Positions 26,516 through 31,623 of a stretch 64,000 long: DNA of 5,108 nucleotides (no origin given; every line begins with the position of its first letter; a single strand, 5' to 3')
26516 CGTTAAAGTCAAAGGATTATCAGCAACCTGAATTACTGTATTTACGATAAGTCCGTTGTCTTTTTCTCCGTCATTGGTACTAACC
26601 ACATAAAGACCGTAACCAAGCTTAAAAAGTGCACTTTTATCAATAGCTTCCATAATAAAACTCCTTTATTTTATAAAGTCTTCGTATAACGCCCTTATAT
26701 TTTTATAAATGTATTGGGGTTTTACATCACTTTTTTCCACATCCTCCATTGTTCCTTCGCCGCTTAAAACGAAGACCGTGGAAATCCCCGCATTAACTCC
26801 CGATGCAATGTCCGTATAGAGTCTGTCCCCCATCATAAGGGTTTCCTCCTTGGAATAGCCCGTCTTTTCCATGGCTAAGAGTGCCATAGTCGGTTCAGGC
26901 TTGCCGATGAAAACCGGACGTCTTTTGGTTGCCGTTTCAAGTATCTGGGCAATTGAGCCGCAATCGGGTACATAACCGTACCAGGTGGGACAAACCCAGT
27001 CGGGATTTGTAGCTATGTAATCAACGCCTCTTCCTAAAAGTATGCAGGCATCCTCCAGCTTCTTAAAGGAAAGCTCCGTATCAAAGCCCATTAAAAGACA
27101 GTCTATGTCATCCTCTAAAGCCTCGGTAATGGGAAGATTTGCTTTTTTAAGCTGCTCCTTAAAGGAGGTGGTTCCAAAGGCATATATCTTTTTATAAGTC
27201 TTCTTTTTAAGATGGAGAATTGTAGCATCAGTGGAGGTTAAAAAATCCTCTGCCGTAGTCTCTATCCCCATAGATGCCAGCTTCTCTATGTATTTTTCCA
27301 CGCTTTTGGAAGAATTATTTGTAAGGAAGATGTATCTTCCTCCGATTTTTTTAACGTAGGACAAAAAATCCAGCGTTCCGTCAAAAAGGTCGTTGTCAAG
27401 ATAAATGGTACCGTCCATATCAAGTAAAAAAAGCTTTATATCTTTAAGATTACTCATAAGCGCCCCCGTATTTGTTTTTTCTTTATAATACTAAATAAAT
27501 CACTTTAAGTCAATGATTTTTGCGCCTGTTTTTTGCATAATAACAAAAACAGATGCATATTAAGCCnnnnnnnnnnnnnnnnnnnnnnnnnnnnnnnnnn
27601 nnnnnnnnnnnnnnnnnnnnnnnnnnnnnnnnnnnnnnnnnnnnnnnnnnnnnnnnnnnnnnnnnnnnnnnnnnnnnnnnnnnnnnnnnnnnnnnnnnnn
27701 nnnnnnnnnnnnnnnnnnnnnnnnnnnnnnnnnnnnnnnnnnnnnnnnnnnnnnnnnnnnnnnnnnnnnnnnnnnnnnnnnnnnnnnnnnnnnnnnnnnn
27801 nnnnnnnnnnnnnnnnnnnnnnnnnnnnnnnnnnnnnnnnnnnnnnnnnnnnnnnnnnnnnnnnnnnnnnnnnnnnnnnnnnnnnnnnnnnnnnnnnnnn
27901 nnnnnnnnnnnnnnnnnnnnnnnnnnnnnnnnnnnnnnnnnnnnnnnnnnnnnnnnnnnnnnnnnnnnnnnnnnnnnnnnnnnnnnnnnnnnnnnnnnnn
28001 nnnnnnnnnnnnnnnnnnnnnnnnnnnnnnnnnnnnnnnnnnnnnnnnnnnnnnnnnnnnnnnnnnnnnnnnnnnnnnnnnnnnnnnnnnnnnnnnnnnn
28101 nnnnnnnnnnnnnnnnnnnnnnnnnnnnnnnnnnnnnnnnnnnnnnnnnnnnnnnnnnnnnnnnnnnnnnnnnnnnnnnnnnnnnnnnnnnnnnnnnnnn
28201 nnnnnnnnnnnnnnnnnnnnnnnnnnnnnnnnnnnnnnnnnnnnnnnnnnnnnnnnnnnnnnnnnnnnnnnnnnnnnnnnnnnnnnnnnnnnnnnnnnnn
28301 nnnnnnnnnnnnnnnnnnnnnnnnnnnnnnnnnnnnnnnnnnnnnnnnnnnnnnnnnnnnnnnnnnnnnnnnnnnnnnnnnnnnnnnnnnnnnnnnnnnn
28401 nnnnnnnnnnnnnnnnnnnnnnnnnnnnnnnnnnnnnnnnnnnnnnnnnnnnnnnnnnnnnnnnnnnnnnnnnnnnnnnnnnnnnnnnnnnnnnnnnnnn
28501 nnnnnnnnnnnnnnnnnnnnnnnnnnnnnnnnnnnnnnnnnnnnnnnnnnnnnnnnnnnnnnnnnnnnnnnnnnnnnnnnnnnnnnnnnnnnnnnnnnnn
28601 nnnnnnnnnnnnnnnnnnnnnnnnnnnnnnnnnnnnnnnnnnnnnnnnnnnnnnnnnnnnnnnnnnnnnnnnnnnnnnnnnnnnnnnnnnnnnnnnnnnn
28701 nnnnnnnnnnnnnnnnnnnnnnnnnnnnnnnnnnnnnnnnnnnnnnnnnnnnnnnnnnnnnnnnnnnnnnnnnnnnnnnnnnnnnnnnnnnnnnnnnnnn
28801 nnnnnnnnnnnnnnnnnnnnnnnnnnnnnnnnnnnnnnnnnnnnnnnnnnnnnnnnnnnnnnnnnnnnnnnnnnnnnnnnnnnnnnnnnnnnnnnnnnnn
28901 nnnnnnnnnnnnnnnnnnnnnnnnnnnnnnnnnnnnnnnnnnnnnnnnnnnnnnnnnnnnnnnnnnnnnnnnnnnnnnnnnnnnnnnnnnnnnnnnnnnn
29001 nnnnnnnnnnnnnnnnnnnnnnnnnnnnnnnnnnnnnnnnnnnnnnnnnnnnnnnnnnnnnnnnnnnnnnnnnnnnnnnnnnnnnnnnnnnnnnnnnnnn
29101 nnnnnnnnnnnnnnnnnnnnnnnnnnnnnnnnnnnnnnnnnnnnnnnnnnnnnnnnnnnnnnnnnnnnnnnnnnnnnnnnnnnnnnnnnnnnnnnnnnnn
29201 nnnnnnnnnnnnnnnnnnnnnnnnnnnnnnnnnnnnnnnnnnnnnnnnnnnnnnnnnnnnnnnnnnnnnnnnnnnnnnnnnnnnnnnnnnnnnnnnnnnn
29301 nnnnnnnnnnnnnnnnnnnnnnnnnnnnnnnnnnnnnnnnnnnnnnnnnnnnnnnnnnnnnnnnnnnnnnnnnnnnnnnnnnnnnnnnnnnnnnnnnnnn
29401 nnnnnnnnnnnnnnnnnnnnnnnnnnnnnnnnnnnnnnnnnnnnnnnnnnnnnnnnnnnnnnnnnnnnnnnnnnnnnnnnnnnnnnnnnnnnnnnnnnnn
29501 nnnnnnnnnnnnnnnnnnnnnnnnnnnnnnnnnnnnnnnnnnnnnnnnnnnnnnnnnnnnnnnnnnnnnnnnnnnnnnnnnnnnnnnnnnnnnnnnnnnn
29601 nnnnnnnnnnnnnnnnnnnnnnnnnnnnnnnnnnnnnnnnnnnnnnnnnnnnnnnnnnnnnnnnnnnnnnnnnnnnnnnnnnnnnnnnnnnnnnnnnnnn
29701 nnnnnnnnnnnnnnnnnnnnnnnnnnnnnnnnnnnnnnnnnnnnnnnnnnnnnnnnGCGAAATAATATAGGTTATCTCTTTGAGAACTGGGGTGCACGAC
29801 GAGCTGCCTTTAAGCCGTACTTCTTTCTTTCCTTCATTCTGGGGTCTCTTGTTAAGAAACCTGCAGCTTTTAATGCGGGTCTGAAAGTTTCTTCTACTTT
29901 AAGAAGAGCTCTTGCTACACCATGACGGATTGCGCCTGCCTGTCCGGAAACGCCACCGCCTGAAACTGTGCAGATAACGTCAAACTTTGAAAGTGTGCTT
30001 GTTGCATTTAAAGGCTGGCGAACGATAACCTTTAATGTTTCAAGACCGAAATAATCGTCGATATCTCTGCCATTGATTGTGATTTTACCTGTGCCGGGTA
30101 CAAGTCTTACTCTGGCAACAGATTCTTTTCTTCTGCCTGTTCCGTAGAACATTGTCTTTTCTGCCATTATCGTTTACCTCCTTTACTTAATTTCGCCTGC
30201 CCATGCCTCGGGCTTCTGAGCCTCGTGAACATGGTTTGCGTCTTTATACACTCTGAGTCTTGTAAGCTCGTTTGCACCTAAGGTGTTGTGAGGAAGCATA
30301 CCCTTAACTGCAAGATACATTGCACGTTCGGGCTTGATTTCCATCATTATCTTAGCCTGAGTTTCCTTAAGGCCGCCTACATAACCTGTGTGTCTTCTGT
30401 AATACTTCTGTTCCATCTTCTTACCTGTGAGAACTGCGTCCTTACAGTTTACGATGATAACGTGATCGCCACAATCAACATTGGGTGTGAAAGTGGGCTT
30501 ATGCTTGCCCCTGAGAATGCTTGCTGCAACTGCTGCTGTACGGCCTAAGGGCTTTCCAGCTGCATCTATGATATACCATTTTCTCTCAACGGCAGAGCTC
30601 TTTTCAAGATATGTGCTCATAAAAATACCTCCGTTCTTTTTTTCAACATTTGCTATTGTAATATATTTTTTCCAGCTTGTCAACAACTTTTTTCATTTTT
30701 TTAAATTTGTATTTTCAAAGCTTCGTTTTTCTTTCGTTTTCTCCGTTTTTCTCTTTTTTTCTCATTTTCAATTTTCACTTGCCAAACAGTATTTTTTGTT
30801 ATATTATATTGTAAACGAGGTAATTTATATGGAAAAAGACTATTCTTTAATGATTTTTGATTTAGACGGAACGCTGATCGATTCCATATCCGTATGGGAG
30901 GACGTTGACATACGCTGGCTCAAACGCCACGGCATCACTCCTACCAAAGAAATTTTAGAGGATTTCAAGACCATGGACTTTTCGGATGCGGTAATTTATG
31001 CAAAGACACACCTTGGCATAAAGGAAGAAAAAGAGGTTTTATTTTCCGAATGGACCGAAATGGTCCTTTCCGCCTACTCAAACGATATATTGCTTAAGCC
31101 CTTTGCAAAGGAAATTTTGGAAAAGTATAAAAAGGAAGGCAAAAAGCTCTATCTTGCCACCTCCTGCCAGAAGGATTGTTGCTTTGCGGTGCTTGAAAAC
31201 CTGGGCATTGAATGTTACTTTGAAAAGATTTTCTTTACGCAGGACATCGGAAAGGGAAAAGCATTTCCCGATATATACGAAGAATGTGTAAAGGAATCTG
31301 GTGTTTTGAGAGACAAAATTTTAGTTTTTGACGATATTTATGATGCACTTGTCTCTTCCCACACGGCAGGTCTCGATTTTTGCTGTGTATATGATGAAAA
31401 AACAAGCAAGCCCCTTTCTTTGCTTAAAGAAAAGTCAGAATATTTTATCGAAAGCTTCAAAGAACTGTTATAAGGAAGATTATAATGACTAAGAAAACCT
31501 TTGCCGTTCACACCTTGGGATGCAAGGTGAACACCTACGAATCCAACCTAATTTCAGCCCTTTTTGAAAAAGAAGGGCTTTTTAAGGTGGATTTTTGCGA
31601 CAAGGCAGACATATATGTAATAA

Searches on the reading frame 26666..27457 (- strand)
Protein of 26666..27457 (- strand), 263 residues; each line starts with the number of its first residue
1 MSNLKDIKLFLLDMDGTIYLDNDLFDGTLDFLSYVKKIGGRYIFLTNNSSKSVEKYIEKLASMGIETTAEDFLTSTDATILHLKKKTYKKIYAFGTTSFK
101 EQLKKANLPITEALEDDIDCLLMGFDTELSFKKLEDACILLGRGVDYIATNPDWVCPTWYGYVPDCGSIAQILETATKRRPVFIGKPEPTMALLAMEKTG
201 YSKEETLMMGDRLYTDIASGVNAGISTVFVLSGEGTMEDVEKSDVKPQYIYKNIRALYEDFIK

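Call 67: search_protein_families(library=pfam, proteins=[window:26666-27457:-], max_evalue=0.00001)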
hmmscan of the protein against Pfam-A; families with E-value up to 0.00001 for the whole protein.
window:26666-27457:- (263 aa): 4 families
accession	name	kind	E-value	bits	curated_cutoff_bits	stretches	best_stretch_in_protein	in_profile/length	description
PF13344.12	Hydrolase_6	-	1.1e-23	83.7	27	1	10-108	1-100/101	Haloacid dehalogenase-like hydrolase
PF13242.12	Hydrolase_like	-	2.8e-19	69.2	22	1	184-256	2-74/75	HAD-hyrolase-like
PF00702.32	Hydrolase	-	8.1e-13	49.6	26.4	1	7-224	1-191/191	haloacid dehalogenase-like hydrolase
PF13419.12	HAD_2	-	4.6e-10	40.3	23.8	1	171-230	120-178/178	Haloacid dehalogenase-like hydrolase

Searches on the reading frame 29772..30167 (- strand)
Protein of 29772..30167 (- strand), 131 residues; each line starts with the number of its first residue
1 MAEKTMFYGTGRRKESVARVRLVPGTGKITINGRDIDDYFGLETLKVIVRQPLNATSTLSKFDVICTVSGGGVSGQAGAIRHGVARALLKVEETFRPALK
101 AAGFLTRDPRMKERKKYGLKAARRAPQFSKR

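Call 67: search_protein_families(library=pfam, proteins=[window:29772-30167:-], max_evalue=0.00001)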
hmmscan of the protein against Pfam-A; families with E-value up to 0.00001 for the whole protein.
window:29772-30167:- (131 aa): 1 family
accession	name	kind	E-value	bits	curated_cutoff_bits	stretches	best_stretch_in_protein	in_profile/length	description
PF00380.25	Ribosomal_S9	-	1.3e-50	171.4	22.5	1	11-131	1-121/121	Ribosomal protein S9/S16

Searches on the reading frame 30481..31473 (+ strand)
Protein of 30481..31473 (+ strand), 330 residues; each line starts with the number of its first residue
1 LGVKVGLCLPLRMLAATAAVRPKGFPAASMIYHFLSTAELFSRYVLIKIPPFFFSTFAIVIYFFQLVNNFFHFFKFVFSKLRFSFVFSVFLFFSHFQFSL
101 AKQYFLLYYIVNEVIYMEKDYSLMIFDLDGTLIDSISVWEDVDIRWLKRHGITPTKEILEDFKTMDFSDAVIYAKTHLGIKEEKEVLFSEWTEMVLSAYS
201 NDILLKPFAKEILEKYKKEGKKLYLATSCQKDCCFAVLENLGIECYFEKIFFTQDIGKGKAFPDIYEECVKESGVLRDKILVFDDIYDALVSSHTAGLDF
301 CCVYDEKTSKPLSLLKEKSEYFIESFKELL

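Call 68: search_protein_families(library=ncbifam, proteins=[window:30481-31473:+], max_evalue=0.00001)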
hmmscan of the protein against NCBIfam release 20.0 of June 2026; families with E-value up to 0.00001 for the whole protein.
window:30481-31473:+ (330 aa): 18 families
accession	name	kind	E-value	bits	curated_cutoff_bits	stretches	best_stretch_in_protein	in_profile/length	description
NF008087.0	PRK10826.1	equivalog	5e-15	55.7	191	1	122-306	8-194/222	hexitol phosphatase HxpB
TIGR02253.1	CTE7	subfamily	1.1e-12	48.3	169.75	1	125-330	6-221/221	TIGR02253 family HAD-type hydrolase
NF008000.0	PRK10725.1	equivalog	1.1e-10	41.9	215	1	118-302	2-184/188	fructose-1-phosphate/6-phosphogluconate phosphatase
TIGR02009.1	PGMB-YQAB-SF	subfamily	3.8e-10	40.3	153.35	1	124-298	4-181/186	beta-phosphoglucomutase family hydrolase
TIGR01993.1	Pyr-5-nucltdase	equivalog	1.4e-09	38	142.9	1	124-302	3-182/183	pyrimidine 5'-nucleotidase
NF008610.0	PRK11587.1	equivalog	3e-09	36.6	282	1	124-306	6-184/219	sugar phosphatase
NF009695.0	PRK13222.1-2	equivalog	9.3e-09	35.1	225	1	118-329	3-218/226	phosphoglycolate phosphatase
TIGR01454.1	AHBA_synth_RP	hypoth_equivalog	1.6e-08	34.5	246.65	1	124-304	1-175/205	AHBA synthesis associated protein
TIGR01990.1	bPGM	equivalog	2.8e-08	33.9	189.4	1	124-287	4-170/187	beta-phosphoglucomutase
NF046057.1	bifunc_MtlD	equivalog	4.2e-08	32.1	800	1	205-329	93-215/683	bifunctional mannitol-1-phosphate dehydrogenase/phosphatase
TIGR02254.1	YjjG_YfnB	equivalog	3e-07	30.1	159.9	1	189-313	82-206/223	YjjG family noncanonical pyrimidine nucleotidase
NF007854.0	PRK10563.1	equivalog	6.6e-07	29.2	211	1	123-301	6-183/221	6-phosphogluconate phosphatase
NF052576.1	PymNtasePynAStpc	equivalog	7.9e-07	28.9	350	0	209-330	104-224/229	pyrimidine 5'-nucleotidase PynA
TIGR01509.1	HAD-SF-IA-v3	subfamily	8.9e-07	29.2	29.4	0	240-302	93-153/154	HAD-IA family hydrolase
NF009804.0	PRK13288.1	equivalog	1.3e-06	28.1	218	1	124-330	6-207/215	pyrophosphatase PpaX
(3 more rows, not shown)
